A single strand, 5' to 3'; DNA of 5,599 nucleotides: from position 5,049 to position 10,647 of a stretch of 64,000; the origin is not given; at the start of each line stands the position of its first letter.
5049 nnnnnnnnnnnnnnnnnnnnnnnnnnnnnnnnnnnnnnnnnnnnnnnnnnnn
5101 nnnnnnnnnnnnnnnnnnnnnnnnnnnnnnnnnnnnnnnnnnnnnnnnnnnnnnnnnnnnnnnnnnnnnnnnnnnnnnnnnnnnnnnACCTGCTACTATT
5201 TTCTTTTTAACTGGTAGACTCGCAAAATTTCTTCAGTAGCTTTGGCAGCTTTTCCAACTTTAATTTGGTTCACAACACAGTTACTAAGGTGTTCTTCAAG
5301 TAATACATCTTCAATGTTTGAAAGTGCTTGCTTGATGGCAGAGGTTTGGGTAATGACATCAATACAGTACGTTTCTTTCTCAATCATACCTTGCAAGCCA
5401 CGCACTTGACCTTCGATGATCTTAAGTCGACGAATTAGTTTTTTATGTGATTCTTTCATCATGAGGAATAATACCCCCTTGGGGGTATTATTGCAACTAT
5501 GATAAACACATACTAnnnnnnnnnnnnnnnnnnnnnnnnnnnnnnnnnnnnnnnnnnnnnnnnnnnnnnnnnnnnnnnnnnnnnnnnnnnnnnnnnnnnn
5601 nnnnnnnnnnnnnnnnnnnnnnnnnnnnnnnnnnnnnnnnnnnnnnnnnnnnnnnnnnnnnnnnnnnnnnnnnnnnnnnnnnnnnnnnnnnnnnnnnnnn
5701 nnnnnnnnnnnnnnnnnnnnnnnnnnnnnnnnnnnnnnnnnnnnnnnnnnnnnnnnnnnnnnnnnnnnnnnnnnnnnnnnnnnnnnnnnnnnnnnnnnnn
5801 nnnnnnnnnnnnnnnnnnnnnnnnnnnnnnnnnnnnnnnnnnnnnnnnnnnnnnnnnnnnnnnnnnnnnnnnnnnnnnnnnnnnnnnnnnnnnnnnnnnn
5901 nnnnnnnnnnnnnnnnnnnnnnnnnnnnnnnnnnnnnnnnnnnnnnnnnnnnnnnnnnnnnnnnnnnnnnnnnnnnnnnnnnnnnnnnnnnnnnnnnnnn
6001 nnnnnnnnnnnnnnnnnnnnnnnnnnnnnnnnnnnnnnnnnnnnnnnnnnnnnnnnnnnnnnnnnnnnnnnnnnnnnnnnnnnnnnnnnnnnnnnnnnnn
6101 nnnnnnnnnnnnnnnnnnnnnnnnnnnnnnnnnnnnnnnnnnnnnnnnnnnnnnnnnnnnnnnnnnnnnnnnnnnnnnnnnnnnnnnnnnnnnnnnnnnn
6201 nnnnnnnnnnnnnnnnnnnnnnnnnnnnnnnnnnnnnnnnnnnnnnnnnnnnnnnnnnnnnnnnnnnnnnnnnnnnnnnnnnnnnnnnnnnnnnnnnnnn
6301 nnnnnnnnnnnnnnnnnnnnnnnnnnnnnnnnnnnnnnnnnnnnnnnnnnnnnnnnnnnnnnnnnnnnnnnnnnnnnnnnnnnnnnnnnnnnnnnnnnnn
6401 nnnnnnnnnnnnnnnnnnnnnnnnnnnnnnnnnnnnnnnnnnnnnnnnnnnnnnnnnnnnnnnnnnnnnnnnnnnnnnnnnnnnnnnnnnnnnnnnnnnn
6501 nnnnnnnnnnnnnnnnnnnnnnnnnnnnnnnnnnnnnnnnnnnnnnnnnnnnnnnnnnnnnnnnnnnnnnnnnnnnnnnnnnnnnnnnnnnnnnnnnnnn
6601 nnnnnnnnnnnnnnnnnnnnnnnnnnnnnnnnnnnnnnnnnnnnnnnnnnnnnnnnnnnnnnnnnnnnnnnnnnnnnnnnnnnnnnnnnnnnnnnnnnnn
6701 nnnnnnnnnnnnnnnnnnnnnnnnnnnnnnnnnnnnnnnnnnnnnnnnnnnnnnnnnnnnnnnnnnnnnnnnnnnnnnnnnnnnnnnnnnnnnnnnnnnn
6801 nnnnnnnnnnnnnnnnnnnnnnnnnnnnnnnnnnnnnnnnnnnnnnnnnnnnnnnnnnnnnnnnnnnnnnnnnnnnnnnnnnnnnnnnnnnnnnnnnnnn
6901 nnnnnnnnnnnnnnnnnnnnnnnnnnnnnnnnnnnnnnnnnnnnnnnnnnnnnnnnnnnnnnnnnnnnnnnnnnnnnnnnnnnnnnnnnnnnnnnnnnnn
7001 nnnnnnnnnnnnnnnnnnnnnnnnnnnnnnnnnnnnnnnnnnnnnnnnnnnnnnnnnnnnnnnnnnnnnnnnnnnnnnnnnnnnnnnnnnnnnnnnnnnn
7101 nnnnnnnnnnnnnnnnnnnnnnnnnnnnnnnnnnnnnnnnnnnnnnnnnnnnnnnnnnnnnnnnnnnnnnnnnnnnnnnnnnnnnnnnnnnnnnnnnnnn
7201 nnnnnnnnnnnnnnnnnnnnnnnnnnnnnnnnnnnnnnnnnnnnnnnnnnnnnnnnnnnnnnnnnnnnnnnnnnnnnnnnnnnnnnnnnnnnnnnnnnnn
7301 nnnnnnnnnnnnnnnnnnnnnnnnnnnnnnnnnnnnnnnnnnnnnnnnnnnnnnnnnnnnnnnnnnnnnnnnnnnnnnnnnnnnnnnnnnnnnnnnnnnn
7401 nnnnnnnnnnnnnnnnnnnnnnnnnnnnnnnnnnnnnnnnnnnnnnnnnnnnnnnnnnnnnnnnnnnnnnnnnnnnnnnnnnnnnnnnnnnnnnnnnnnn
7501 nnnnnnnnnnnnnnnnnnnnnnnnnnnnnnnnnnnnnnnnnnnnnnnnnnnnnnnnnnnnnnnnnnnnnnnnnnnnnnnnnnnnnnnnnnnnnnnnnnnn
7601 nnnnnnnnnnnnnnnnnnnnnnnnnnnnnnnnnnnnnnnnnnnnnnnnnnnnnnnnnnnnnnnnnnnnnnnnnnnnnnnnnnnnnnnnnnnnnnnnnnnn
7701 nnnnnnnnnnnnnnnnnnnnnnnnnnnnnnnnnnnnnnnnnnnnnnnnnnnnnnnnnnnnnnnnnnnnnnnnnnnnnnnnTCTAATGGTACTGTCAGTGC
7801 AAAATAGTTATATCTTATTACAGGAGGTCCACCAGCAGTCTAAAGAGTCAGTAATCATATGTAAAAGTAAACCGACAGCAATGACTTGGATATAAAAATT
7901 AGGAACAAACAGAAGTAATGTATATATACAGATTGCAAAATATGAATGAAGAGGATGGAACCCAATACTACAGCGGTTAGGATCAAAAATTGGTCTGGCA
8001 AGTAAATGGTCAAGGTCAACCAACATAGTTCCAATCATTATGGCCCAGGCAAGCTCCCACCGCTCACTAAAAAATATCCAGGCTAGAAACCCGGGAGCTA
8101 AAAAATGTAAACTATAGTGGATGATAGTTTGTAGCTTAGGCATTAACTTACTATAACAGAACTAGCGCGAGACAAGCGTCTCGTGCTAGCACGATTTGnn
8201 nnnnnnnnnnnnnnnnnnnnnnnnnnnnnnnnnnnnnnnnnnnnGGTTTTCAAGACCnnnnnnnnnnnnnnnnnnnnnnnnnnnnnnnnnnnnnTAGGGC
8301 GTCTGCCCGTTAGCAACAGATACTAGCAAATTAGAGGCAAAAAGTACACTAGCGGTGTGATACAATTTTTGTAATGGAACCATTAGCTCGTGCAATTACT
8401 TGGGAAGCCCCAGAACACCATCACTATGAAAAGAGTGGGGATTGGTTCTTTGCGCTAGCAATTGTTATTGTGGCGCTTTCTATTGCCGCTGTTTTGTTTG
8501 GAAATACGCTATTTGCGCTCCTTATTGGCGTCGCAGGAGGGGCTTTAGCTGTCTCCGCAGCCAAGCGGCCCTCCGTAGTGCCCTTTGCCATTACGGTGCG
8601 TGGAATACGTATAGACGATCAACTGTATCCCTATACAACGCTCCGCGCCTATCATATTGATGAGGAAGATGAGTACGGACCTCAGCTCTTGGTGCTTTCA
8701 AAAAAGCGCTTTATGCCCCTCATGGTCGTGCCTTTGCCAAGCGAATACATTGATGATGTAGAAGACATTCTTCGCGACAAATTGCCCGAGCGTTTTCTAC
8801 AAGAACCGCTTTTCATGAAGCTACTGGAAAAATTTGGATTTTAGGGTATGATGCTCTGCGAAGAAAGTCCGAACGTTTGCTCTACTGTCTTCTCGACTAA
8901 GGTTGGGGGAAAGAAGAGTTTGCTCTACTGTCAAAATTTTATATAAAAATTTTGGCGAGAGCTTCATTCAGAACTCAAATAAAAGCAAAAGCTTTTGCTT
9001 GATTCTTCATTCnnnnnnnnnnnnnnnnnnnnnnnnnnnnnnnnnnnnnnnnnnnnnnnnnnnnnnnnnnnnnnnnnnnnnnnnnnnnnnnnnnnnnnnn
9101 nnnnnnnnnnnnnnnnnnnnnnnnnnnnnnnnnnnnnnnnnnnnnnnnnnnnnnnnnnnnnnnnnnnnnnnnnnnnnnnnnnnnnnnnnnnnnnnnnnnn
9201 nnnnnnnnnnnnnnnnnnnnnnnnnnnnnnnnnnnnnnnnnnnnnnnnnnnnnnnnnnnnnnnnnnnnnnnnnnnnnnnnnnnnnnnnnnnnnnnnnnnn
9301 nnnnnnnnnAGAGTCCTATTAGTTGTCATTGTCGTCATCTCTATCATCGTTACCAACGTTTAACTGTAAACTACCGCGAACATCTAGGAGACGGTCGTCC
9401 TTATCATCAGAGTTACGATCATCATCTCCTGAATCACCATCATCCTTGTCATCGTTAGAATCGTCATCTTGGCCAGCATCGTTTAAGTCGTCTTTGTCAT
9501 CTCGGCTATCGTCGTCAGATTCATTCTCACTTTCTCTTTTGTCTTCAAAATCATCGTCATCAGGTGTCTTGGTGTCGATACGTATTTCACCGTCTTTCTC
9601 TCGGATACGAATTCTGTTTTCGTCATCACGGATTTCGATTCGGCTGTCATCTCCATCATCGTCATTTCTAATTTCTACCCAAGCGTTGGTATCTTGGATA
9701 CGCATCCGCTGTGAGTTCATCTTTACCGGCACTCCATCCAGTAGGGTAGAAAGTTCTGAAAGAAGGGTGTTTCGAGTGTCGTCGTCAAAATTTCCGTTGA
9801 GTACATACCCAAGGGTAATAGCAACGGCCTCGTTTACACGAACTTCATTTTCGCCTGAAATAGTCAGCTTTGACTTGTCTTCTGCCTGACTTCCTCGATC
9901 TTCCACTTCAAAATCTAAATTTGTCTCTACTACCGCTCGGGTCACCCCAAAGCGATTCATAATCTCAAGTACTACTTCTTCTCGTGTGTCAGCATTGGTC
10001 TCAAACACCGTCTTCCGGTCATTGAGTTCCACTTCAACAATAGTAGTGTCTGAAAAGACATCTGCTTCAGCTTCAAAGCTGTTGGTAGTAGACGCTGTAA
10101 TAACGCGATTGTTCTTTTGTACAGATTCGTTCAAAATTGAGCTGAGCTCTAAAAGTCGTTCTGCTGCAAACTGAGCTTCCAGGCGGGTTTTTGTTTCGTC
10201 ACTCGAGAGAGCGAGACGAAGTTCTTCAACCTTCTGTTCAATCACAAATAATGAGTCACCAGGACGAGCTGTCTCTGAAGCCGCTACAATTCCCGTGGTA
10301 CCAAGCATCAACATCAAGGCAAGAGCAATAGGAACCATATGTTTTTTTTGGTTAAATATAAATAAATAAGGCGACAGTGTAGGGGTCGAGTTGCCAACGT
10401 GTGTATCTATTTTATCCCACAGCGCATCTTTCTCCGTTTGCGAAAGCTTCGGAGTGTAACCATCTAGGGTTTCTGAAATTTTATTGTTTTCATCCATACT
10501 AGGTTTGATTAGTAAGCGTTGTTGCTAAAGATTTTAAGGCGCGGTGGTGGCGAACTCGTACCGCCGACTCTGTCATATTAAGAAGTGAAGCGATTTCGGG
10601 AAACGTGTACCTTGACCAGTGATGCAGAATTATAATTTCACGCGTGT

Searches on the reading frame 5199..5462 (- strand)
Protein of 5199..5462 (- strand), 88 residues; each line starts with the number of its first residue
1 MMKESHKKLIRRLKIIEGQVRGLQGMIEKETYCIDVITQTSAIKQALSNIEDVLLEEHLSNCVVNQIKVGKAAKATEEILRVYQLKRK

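Call 3: search_protein_families(library=pfam, proteins=[window:5199-5462:-], max_evalue=0.01)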
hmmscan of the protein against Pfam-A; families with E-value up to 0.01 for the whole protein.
window:5199-5462:- (88 aa): 1 family
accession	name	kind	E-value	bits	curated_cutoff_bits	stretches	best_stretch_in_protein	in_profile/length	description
PF02583.22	Trns_repr_metal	-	4e-25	88.4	22.8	1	6-81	2-74/78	Metal-sensitive transcriptional repressor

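Call 4: search_protein_families(library=ncbifam, proteins=[window:5199-5462:-], max_evalue=0.01)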
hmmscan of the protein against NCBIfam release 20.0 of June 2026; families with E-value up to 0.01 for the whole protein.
window:5199-5462:- (88 aa): 3 families
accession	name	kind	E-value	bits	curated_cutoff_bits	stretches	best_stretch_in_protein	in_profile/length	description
NF052430.1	repress_RicR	exception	4.9e-20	72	175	1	7-72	9-74/93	copper-sensing transcriptional repressor RicR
NF011613.0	PRK15039.1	equivalog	1.7e-07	31.8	138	1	6-82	8-84/90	Ni(II)/Co(II)-binding transcriptional repressor RcnR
NF008464.0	PRK11352.1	equivalog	2.1e-06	28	133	1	4-65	6-67/91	formaldehyde-responsive transcriptional repressor FrmR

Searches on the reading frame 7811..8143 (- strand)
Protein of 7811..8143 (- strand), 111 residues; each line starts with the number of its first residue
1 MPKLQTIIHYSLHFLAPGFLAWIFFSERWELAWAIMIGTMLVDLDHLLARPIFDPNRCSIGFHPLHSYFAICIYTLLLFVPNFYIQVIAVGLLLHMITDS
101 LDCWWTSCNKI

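Call 67: search_protein_families(library=pfam, proteins=[window:7811-8143:-], max_evalue=0.00001)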
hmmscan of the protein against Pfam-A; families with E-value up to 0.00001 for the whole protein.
window:7811-8143:- (111 aa): 1 family
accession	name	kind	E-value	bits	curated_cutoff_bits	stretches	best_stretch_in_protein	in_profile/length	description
PF19617.4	DUF6122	-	1.4e-38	131.9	27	1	4-105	2-101/102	Family of unknown function (DUF6122)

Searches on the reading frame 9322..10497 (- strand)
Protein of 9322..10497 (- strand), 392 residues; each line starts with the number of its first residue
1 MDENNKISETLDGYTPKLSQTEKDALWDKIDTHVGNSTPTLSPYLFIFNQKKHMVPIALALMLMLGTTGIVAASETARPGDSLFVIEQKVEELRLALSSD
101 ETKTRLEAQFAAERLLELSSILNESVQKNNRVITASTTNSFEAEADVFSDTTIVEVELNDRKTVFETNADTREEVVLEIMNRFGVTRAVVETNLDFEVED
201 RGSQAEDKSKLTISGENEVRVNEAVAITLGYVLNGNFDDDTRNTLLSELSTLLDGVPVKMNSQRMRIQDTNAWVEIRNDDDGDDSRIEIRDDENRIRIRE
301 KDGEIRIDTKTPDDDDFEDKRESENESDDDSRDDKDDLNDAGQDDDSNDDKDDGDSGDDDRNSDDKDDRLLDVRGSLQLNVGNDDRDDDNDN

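Call 67: search_protein_families(library=pfam, proteins=[window:9322-10497:-], max_evalue=0.00001)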
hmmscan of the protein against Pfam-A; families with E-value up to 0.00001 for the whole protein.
window:9322-10497:- (392 aa): 1 family
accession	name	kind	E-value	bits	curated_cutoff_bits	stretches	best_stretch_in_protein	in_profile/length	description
PF18915.5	DUF5667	-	1.4e-06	29.1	27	1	78-164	3-77/99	Domain of unknown function (DUF5667)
